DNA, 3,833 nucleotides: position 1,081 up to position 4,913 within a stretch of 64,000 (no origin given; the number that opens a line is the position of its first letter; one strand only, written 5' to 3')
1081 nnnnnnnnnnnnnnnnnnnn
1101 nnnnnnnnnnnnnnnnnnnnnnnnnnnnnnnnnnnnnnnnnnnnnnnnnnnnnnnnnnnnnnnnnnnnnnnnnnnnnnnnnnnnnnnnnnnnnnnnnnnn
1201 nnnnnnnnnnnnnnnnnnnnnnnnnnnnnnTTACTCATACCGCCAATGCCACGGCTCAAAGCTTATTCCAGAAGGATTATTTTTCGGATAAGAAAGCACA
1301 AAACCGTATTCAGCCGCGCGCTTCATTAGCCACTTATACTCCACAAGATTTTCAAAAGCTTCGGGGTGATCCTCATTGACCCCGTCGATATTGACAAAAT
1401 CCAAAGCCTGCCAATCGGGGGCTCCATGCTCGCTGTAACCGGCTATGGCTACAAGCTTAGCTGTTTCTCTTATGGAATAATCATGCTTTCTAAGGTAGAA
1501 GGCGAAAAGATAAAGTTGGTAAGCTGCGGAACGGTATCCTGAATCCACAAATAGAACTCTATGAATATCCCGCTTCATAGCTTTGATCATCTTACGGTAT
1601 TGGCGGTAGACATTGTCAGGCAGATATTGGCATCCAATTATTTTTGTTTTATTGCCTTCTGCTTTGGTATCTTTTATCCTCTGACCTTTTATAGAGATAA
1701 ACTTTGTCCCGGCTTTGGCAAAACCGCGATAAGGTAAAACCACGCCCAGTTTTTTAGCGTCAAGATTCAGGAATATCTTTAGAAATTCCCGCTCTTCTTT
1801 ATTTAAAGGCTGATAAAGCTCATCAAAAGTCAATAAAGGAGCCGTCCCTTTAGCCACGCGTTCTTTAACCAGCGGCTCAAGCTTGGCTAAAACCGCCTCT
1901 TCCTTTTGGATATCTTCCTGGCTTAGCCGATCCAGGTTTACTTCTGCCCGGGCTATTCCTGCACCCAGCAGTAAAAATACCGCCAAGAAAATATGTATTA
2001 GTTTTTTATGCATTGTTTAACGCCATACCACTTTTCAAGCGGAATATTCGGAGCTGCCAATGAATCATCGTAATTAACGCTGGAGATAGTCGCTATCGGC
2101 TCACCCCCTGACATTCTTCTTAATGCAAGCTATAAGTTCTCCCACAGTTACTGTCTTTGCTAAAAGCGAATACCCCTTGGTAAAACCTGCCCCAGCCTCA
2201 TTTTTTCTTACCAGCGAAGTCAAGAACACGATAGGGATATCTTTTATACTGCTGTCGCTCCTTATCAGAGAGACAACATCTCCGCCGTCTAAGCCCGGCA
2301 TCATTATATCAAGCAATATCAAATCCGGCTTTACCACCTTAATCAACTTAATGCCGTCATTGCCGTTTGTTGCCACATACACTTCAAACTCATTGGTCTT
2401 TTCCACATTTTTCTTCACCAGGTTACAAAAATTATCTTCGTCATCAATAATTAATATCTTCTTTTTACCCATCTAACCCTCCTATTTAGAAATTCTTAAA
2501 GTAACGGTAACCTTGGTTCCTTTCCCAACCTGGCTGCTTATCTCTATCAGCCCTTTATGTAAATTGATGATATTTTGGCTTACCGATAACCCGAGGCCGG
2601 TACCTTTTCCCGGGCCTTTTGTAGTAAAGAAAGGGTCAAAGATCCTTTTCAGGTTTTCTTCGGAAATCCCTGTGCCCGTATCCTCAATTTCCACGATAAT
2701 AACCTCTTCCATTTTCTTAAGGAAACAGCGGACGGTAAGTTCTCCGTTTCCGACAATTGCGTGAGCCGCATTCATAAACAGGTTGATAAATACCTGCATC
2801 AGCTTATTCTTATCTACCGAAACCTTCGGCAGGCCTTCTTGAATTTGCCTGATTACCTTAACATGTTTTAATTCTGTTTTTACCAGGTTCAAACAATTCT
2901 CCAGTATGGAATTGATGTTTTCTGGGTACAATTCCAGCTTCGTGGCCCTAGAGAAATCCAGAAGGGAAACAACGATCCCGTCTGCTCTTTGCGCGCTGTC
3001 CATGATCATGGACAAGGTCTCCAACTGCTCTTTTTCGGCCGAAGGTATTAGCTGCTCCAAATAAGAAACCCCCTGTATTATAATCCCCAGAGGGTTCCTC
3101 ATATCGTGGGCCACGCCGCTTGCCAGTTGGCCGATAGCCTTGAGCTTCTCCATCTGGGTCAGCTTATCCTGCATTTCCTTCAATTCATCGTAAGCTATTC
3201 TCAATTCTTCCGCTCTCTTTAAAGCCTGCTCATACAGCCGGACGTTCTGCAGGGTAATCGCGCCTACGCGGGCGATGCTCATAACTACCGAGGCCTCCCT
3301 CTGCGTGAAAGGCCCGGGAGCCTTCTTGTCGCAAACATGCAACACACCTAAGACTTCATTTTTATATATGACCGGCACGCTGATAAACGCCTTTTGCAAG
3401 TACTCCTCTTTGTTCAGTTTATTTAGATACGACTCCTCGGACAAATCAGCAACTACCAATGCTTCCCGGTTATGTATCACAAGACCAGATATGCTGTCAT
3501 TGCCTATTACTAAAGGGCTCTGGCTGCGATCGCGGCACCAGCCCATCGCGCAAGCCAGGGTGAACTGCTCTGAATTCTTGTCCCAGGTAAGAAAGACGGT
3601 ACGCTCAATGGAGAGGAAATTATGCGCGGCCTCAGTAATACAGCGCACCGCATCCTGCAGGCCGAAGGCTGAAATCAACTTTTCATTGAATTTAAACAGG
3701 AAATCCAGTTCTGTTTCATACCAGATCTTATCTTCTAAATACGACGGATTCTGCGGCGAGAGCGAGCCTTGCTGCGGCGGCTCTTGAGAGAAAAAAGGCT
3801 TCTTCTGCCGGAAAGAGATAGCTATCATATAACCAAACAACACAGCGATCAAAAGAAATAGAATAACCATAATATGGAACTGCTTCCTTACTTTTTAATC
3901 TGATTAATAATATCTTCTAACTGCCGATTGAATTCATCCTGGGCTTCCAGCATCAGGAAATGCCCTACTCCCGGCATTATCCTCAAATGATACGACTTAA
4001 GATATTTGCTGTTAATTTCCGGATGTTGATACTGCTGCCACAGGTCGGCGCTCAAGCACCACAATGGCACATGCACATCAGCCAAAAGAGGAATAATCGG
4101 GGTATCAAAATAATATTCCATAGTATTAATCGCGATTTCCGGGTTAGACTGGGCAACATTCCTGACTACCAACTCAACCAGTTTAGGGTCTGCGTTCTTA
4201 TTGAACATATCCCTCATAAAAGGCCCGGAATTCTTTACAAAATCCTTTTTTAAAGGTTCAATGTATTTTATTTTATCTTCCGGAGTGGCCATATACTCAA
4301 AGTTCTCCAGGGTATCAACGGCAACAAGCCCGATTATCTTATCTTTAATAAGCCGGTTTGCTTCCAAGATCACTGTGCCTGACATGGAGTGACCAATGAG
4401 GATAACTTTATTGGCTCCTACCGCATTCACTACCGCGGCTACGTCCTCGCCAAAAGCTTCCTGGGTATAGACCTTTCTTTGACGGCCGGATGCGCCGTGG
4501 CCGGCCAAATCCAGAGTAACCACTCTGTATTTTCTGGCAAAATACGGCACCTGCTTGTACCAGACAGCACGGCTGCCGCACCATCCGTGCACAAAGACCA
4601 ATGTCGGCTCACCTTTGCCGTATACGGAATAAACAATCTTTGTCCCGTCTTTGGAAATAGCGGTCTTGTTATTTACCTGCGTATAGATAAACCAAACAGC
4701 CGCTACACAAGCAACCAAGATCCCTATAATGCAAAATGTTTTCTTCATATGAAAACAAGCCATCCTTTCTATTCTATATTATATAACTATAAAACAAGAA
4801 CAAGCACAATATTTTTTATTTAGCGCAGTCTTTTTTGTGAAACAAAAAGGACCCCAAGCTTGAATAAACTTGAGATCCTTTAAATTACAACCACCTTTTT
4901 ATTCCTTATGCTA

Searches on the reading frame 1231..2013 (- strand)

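Call 24: search_protein_families(library=pfam, proteins=[window:1231-2013:-], max_evalue=0.001)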
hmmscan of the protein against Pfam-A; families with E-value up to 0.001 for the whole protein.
window:1231-2013:- (260 aa): 1 family
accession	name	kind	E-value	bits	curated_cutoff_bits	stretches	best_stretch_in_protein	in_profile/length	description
PF02557.22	VanY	-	8.4e-25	87.5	25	1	130-259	3-129/132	D-alanyl-D-alanine carboxypeptidase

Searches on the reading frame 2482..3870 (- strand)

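Call 24: search_protein_families(library=pfam, proteins=[window:2482-3870:-], max_evalue=0.001)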
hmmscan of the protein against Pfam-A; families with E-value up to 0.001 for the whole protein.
window:2482-3870:- (462 aa): 5 families
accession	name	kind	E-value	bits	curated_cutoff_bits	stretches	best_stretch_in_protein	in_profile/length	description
PF02518.31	HATPase_c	-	1.3e-23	84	26.4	1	353-460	2-109/111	Histidine kinase-, DNA gyrase B-, and HSP90-like ATPase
PF01590.32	GAF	-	3.3e-11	44.3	22.4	1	71-206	2-132/133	GAF domain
PF13185.12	GAF_2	-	2.1e-10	41.4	28.6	1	106-208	35-136/136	GAF domain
PF00512.31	HisKA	-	6.3e-10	39.4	26.9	1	247-309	3-63/66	His Kinase A (phospho-acceptor) domain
PF13492.12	GAF_3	-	0.00074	20.4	27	0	86-209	17-129/129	GAF domain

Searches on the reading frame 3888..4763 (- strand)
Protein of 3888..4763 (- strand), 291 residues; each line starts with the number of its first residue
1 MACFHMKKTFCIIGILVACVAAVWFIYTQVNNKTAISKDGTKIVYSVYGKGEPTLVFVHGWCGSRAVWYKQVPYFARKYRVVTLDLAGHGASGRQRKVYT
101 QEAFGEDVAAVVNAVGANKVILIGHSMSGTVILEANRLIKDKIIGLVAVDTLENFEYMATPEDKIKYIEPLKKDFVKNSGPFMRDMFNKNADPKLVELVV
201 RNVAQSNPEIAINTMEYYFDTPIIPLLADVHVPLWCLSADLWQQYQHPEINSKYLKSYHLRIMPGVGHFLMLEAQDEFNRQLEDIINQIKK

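Call 24: search_protein_families(library=pfam, proteins=[window:3888-4763:-], max_evalue=0.001)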
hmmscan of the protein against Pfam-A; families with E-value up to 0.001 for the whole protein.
window:3888-4763:- (291 aa): 4 families
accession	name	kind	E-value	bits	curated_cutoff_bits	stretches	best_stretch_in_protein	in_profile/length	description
PF00561.26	Abhydrolase_1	-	9.6e-23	81.5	25.8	1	53-159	1-107/245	alpha/beta hydrolase fold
PF12697.13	Abhydrolase_6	-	9.4e-22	79.2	26.3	1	55-280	1-216/217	Alpha/beta hydrolase family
PF12146.15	Hydrolase_4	-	1.9e-09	37.6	27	1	54-150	6-108/239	Serine aminopeptidase, S33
PF07819.20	PGAP1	-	0.00083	19.6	24.3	0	117-155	90-131/233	PGAP1-like alpha/beta domain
